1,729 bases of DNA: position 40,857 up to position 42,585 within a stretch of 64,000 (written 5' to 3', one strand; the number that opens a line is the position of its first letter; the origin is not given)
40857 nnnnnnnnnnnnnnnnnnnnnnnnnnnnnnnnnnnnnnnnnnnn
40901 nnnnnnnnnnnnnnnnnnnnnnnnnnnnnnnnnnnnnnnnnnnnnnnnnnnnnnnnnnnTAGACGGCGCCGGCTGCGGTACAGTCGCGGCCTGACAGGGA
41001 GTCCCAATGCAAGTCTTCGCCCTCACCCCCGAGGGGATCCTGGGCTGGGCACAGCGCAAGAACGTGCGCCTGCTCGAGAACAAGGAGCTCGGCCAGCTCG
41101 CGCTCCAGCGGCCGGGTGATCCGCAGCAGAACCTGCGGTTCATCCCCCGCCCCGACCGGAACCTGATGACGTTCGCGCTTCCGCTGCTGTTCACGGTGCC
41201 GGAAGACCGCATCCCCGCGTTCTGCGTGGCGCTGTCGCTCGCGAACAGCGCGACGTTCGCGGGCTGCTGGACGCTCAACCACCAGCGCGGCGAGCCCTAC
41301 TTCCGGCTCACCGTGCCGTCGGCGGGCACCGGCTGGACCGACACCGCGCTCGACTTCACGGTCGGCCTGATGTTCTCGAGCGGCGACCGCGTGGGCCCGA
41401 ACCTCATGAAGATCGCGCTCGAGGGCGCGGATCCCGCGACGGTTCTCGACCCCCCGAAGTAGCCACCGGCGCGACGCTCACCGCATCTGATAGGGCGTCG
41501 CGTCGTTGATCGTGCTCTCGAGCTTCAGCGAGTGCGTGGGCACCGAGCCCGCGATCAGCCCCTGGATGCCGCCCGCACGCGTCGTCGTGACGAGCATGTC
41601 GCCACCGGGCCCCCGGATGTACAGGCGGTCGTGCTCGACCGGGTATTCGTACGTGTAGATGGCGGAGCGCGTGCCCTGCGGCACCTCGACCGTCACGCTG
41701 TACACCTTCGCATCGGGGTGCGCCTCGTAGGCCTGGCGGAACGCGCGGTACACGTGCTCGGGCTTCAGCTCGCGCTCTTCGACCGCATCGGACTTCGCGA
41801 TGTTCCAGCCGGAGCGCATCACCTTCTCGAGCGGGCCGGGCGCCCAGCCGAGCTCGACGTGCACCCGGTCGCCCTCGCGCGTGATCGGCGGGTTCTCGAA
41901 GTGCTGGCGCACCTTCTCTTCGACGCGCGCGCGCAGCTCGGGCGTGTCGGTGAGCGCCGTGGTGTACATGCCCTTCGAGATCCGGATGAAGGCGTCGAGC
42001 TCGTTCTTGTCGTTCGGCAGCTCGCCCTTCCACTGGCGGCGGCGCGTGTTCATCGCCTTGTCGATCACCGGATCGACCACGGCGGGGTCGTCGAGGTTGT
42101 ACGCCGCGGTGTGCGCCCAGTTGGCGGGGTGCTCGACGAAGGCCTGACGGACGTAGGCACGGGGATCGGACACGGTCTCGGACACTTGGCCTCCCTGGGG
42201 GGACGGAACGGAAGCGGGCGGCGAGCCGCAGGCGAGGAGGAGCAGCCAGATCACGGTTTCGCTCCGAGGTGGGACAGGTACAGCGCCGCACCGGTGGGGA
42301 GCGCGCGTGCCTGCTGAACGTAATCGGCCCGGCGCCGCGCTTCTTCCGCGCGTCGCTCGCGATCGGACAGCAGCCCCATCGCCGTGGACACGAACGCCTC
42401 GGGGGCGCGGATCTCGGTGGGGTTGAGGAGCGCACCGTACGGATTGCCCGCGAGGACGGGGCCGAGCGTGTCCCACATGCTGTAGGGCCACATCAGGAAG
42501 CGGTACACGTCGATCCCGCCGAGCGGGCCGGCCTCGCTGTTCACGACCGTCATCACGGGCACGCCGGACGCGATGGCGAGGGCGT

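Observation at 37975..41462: Cys-free 995-aa Gly/Asn/Asp/Ser repeat protein without a signal peptide, paired with a small YbjN / type-III-chaperone-like protein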

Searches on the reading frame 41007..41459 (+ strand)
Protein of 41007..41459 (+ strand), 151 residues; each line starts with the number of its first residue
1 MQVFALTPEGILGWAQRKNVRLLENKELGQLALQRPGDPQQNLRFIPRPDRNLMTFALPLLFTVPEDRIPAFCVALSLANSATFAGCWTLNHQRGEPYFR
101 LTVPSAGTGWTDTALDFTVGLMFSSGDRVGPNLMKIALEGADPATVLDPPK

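Call 7: search_protein_families(library=pfam, proteins=[window:41007-41459:+], max_evalue=1)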
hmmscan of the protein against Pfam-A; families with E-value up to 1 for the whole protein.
window:41007-41459:+ (151 aa): 0 families

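Call 8: search_protein_families(library=ncbifam, proteins=[window:41007-41459:+], max_evalue=1)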
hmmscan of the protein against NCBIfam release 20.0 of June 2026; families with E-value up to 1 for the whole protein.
window:41007-41459:+ (151 aa): 0 families

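Call 11: find_homologous_proteins(query=window:41007-41459:+)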
Query window:41007-41459:+ (151 aa): 4 proteins with E <= 0.001 among 37 candidates.
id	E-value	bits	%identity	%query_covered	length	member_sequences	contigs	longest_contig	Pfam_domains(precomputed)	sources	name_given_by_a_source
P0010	1.3e-97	342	100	100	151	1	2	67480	-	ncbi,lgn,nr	ncbi:MAG: hypothetical protein H6737_30015 [Alphaproteobacteria bacterium]|nr:hypothetical protein [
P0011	5.1e-80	285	83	99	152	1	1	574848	-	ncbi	ncbi:MAG: hypothetical protein R3F61_09070 [Myxococcota bacterium]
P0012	1.0e-64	235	70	99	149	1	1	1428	-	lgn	-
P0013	2.1e-60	221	66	97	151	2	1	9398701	-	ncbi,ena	-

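Call 24: search_solved_structures(query=A2, max_evalue=10, show_alignments=2)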
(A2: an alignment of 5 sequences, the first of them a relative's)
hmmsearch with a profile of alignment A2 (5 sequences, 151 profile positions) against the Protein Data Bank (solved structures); distinct sequences matched with E-value up to 10: 0.

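Call 28: find_homologous_proteins(query=A2, max_evalue=0.01)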
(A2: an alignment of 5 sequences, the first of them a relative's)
Query A2 (5 sequences) (151 aa, profile of the alignment): 27 proteins with E <= 0.01 among 3180 candidates.
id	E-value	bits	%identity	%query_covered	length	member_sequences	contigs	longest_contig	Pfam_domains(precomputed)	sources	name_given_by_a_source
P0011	8.8e-84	297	83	99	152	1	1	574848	-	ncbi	ncbi:MAG: hypothetical protein R3F61_09070 [Myxococcota bacterium]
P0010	6.1e-83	294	100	100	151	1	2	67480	-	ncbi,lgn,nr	ncbi:MAG: hypothetical protein H6737_30015 [Alphaproteobacteria bacterium]|nr:hypothetical protein [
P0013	4.2e-82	291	66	97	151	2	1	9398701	-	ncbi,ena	-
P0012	7.4e-82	290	70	99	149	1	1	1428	-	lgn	-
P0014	1.3e-63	231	61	98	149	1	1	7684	-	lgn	-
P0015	1.1e-57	212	56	99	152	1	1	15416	PF10722.15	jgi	jgi:hypothetical protein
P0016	2.9e-57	210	52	97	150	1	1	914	-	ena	-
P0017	2.1e-54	201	54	98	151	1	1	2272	-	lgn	-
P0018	5.6e-54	200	51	97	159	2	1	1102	-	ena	-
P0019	6.6e-54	200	51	98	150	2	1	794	-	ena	-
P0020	1.6e-53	198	51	97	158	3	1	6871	-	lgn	-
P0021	1.4e-43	166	48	99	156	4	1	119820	-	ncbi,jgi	jgi:hypothetical protein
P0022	6.9e-43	164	45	84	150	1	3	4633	-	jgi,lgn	jgi:hypothetical protein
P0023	2.9e-42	162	46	100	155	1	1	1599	-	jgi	jgi:hypothetical protein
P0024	7.5e-42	160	48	99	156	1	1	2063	-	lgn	-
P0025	7.8e-42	160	48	97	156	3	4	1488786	-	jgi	jgi:hypothetical protein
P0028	7.7e-32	128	43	98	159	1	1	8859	PF10722.15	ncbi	-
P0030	8.9e-30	121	40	98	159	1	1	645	PF10722.15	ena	-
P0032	5.5e-28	115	40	97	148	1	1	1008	PF10722.15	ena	-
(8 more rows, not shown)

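Call 30: find_encoding_contigs(protein=P0025, flank=10000, max_places=2)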
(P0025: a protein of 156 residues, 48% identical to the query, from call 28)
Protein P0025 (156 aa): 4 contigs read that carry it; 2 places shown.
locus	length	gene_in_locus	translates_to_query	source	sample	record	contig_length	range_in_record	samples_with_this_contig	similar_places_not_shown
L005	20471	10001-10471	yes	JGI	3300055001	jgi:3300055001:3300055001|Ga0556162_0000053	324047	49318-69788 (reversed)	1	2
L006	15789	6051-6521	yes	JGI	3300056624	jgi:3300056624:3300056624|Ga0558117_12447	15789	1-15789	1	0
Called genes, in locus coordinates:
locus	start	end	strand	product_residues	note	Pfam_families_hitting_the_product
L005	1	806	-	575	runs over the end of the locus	-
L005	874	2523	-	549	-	-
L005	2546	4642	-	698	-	PF00512:HisKA, PF02518:HATPase_c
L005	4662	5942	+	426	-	PF01839:FG-GAP (faint), PF13517:FG-GAP_3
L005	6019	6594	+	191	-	-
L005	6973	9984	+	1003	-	-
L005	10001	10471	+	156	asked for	-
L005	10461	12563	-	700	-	PF01734:Patatin (weak)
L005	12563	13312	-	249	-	-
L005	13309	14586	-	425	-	PF19892:DUF6365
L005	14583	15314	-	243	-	PF00483:NTP_transferase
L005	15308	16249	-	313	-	PF03372:Exo_endo_phos, PF19580:Exo_endo_phos_3 (weak)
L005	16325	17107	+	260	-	-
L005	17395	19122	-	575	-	PF01979:Amidohydro_1 (faint), PF07969:Amidohydro_3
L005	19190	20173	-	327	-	PF08450:SGL (weak)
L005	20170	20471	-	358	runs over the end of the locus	PF07719:TPR_2 (faint), PF13181:TPR_8 (faint), PF13414:TPR_11 (faint), PF13432:TPR_16 (faint)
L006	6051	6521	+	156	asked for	-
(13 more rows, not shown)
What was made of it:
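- A patatin-like gene lies in the L005 cluster (call 30).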

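Call 31: find_encoding_contigs(protein=P0021, flank=10000, max_places=2)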
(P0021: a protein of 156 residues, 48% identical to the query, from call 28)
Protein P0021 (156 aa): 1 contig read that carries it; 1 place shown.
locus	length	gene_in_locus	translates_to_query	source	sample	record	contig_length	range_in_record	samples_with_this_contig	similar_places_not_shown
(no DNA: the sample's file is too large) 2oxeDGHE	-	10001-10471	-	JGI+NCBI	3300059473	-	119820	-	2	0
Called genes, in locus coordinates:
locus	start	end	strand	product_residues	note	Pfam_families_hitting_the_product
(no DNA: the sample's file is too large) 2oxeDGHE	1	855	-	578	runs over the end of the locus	-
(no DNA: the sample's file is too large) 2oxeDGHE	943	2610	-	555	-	-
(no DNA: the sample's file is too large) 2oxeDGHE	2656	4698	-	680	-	PF00512:HisKA, PF02518:HATPase_c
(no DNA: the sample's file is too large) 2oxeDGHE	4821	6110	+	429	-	PF13517:FG-GAP_3, PF01839:FG-GAP (faint), PF13517:FG-GAP_3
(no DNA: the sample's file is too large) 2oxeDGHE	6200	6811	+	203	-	-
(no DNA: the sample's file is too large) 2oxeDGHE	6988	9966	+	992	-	-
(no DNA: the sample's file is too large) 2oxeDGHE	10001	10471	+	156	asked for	-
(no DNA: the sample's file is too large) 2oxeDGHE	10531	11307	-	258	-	-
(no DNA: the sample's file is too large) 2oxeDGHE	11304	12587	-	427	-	PF19892:DUF6365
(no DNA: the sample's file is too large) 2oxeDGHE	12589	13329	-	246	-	PF00483:NTP_transferase, PF12804:NTP_transf_3 (weak)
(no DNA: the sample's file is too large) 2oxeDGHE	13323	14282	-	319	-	PF03372:Exo_endo_phos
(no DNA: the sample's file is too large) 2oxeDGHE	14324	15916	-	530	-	PF01266:DAO (faint), PF01593:Amino_oxidase, PF13450:NAD_binding_8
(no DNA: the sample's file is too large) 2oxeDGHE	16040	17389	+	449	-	-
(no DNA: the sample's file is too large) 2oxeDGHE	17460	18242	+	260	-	-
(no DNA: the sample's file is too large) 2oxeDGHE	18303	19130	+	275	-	-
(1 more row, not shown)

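Call 36: search_protein_families(library=pfam, alignment_id=A3, max_evalue=0.1)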
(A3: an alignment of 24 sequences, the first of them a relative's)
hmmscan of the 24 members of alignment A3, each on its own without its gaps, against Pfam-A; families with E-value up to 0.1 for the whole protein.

A. member 1, P0010 (151 aa): 0 families

B. families by the number of members that match (of 24 scanned): 2 families
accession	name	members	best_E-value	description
PF10722.14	YbjN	17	5.5e-08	Putative bacterial sensory transduction regulator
PF17970.7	bMG1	2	0.024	Bacterial Alpha-2-macroglobulin MG1 domain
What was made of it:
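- On YbjN family (PF10722) / Pfam clan CL0097 (SMALL protein): 17 of 24 family members match PF10722 at E<=0.1, best 5.5e-8 (call 36).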

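Call 55: predict_structure(alignment_id=A3)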
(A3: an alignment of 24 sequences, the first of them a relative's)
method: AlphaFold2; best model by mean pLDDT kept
length: 151 residues; sequences in the alignment: 24
mean_pLDDT: 94.2   pTM: 0.87
mean pLDDT of the five models: 94.2, 94.2, 93.8, 93.7, 93.6
residues with pLDDT >= 90: 130; 70-90: 19; 50-70: 2; < 50: 0
segments of 3 or more residues with pLDDT < 50: none
pLDDT, mean of each block of 10 residues (from residue 1): 93 96 92 91 95 96 97 97 91 94 94 97 94 97 92 63
secondary structure, 60 per line:
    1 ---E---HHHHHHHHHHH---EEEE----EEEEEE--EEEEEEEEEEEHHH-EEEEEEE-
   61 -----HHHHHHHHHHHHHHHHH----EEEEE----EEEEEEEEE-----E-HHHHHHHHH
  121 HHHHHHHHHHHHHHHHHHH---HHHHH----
elements in order: H8-18 E22-25 E30-35 E38-48 E53-59 H66-82 E87-91 E96-104 H112-139 H143-147
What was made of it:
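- On YbjN family (PF10722) / Pfam clan CL0097 (SMALL protein): AF2 pLDDT 94.2, pTM 0.87 (call 55).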

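Call 57: fold_search(model_id=the predicted structure, library=pdb)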
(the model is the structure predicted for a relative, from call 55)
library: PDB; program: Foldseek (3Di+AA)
matches with E <= 10: 1224; with E <= 0.001: 15
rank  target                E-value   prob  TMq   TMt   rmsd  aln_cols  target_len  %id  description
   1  3kxy_A                1.6e-05  1.00  0.55  0.61   3.8       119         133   13  Crystal Structure of the ExsC-ExsE Complex (released 2010-06-30)
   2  3kxy_F                2.9e-05  1.00  0.57  0.64   3.2       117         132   13  Crystal Structure of the ExsC-ExsE Complex (released 2010-06-30)
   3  5frk_B                3.1e-05  1.00  0.64  0.67   3.7       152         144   10  SeMet crystal structure of Erwinia amylovora AmyR amylovoran repressor, a member of the YbjN protein family (released 2017-02-15)
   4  6vu7_C                3.9e-05  1.00  0.70  0.73   2.8       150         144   11  Crystal structure of YbjN, a putative transcription regulator from E. coli (released 2020-03-11)
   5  5fr7_B                5.0e-05  1.00  0.64  0.66   4.0       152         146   12  Erwinia amylovora AmyR amylovoran repressor, a member of the YbjN protein family (released 2017-01-18)
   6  6vu7_B                5.3e-05  1.00  0.70  0.74   3.2       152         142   11  Crystal structure of YbjN, a putative transcription regulator from E. coli (released 2020-03-11)
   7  6vu7_A                5.6e-05  1.00  0.66  0.70   3.7       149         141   13  Crystal structure of YbjN, a putative transcription regulator from E. coli (released 2020-03-11)
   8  5fr7_A                1.0e-04  1.00  0.69  0.71   3.1       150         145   11  Erwinia amylovora AmyR amylovoran repressor, a member of the YbjN protein family (released 2017-01-18)
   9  3kxy_J                1.3e-04  1.00  0.60  0.69   3.1       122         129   12  Crystal Structure of the ExsC-ExsE Complex (released 2010-06-30)
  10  3kxy_H                1.4e-04  1.00  0.56  0.63   3.5       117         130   13  Crystal Structure of the ExsC-ExsE Complex (released 2010-06-30)
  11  3kxy_D                1.6e-04  1.00  0.60  0.68   3.1       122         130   12  Crystal Structure of the ExsC-ExsE Complex (released 2010-06-30)
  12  4h5b_B                1.6e-04  1.00  0.57  0.57   5.1       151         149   20  Crystal Structure of DR_1245 from Deinococcus radiodurans (released 2013-01-30)
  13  6vu7_D                2.0e-04  1.00  0.67  0.74   3.5       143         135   11  Crystal structure of YbjN, a putative transcription regulator from E. coli (released 2020-03-11)
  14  3kxy_B                2.4e-04  1.00  0.59  0.66   3.3       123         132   11  Crystal Structure of the ExsC-ExsE Complex (released 2010-06-30)
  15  4h5b_A                6.1e-04  1.00  0.58  0.57   4.5       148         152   16  Crystal Structure of DR_1245 from Deinococcus radiodurans (released 2013-01-30)
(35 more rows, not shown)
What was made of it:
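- On YbjN family (PF10722) / Pfam clan CL0097 (SMALL protein): Foldseek: YbjN 6vu7 TM 0.70-0.74, and AmyR, ExsC, DR1245, SpcU, SycE, SicP and CesT all at probability 1.00 (call 57).
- Closest known: YbjN family. Same: Like a T3S chaperone gene, it lies next to the gene of a much larger, partly disordered protein (calls 55, 57).
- It has a chaperone-type fold (calls 36, 55, 57).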

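Call 61: search_protein_families(library=pfam, proteins=[L005:13312-14586:-], max_evalue=10)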
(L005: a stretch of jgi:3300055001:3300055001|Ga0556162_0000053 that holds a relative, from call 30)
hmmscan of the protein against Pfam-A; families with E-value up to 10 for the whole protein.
L005:13312-14586:- (425 aa): 3 families
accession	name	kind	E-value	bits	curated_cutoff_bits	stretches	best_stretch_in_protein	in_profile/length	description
PF19892.4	DUF6365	-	2.1e-46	159.1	32.5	1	22-420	1-398/404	Family of unknown function (DUF6365)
PF13439.12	Glyco_transf_4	-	0.013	16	28.5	1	20-107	9-92/170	Glycosyltransferase Family 4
PF01756.24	ACOX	-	0.068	13.2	22.1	1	75-104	110-139/181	Acyl-CoA oxidase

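Call 68: search_protein_families(library=padloc, proteins=[window:41007-41459:+], max_evalue=0.01)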
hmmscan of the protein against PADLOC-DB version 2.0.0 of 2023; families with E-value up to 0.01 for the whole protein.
window:41007-41459:+ (151 aa): 0 families

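Call 82: search_protein_families(library=phrogs, proteins=[window:41007-41459:+], max_evalue=0.01)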
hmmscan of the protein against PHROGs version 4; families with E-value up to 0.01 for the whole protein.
window:41007-41459:+ (151 aa): 0 families

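Call 88: search_protein_families(library=pfam, proteins=[L005:6019-6591:+], max_evalue=0.001)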
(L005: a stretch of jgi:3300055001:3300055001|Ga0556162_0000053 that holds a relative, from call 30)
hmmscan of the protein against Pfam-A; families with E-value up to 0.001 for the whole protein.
L005:6019-6591:+ (191 aa): 0 families

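Call 96: search_protein_families(library=ncbifam, proteins=[L005:14586-15314:-, L005:15311-16249:-, L005:13312-14586:-, L005:10464-12563:-], max_evalue=0.001)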
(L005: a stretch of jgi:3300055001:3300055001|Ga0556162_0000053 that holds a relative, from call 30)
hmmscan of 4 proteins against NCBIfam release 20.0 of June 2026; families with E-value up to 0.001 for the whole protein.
L005:14586-15314:- (243 aa): 9 families
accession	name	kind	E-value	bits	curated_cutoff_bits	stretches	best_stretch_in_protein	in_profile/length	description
TIGR01208.1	rmlA_long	equivalog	6.6e-14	51.6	320.25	1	4-120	2-112/353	glucose-1-phosphate thymidylyltransferase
NF041313.1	UDPGP_AglF_Halo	equivalog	1.3e-12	47.7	400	1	3-168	2-160/234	UTP--glucose-1-phosphate uridylyltransferase AglF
TIGR03992.1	Arch_glmU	subfamily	1.2e-11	44.2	292.1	1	4-169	3-155/393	bifunctional sugar-1-phosphate nucleotidylyltransferase/acetyltransferase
TIGR01207.1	rmlA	equivalog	2.4e-08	33.4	360.65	1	4-168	2-161/286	glucose-1-phosphate thymidylyltransferase RfbA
NF045761.1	NAMPUrTaseMurU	equivalog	8.8e-08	32.3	250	1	6-117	5-109/226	N-acetylmuramate alpha-1-phosphate uridylyltransferase MurU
NF052502.1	man1P_GTase_Rv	exception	3.1e-06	26.3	440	1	5-167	4-159/352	mannose-1-phosphate guanylyltransferase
NF012024.0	PRK15480.1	equivalog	3.7e-06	26.3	588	1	3-123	5-119/292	glucose-1-phosphate thymidylyltransferase RfbA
NF038362.1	Sden_1164_fam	equivalog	2e-05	24.2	300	1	4-70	4-66/266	Sden_1164 family protein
NF010933.0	PRK14353.1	equivalog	4.2e-05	22.3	505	1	3-165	7-158/453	bifunctional UDP-N-acetylglucosamine diphosphorylase/glucosamine-1-phosphate N-acetyltransferase GlmU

L005:15311-16249:- (313 aa): 1 family
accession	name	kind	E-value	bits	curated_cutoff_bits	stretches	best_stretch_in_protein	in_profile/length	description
NF033681.1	ExeM_NucH_DNase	subfamily_domain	9.4e-12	44.6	300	1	3-265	236-495/546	ExeM/NucH family extracellular endonuclease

L005:13312-14586:- (425 aa): 0 families

L005:10464-12563:- (700 aa): 0 families

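Call 103: find_encoding_contigs(protein=P0028, flank=8000, max_places=2)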
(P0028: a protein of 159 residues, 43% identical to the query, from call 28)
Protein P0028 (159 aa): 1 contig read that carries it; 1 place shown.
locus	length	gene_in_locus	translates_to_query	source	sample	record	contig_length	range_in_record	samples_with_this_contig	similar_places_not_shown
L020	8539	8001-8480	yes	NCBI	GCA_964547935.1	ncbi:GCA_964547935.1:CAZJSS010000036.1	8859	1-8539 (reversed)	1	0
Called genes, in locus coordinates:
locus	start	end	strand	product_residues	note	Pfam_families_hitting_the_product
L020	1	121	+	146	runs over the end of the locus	?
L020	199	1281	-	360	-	PF22660:RS_preATP-grasp-like, PF02222:ATP-grasp, PF17769:PurK_C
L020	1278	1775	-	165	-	PF00731:AIRC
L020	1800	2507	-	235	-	PF10294:Methyltransf_16, PF13489:Methyltransf_23, PF13649:Methyltransf_25, PF13847:Methyltransf_31, PF08241:Methyltransf_11, PF08242:Methyltransf_12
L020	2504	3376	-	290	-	PF04055:Radical_SAM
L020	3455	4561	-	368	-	-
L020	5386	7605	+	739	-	-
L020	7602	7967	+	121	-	-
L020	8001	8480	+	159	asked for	PF10722:YbjN (weak)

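Call 104: find_encoding_contigs(protein=P0014, flank=8000, max_places=2)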
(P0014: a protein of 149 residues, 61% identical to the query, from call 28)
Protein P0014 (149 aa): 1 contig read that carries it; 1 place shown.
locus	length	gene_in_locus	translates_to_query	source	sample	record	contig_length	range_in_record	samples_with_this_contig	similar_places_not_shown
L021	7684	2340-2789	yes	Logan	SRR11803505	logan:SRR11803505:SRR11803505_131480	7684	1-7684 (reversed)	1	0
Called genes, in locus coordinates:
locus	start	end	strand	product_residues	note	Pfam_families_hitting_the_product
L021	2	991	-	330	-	?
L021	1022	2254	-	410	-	PF01494:FAD_binding_3, PF04820:Trp_halogenase, PF12831:FAD_oxidored, PF13450:NAD_binding_8 (faint), PF01266:DAO (weak), PF04820:Trp_halogenase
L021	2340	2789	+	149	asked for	-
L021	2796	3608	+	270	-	PF00929:RNase_T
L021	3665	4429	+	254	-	PF00903:Glyoxalase, PF22677:Ble-like_N (faint), PF18029:Glyoxalase_6 (faint)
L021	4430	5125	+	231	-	PF01987:AIM24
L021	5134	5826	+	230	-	PF01987:AIM24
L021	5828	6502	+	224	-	PF01987:AIM24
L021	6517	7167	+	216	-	-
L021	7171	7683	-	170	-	?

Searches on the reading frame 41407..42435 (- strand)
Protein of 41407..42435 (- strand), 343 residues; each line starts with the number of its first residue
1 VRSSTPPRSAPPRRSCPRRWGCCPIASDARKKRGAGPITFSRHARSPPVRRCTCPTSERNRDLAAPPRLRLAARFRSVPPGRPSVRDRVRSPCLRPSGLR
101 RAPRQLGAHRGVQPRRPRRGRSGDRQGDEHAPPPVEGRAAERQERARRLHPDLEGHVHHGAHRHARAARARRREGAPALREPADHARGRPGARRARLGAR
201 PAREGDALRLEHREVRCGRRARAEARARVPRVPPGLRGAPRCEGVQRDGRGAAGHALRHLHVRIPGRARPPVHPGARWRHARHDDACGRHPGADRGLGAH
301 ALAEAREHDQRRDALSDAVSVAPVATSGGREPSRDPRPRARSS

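Call 16: search_protein_families(library=pfam, proteins=[window:41407-42435:-], max_evalue=0.01)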
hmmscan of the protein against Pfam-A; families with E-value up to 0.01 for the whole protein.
window:41407-42435:- (343 aa): 0 families

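Call 21: search_protein_families(library=ncbifam, proteins=[window:41407-42435:-], max_evalue=0.01)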
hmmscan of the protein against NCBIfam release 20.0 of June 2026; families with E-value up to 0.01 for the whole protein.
window:41407-42435:- (343 aa): 0 families
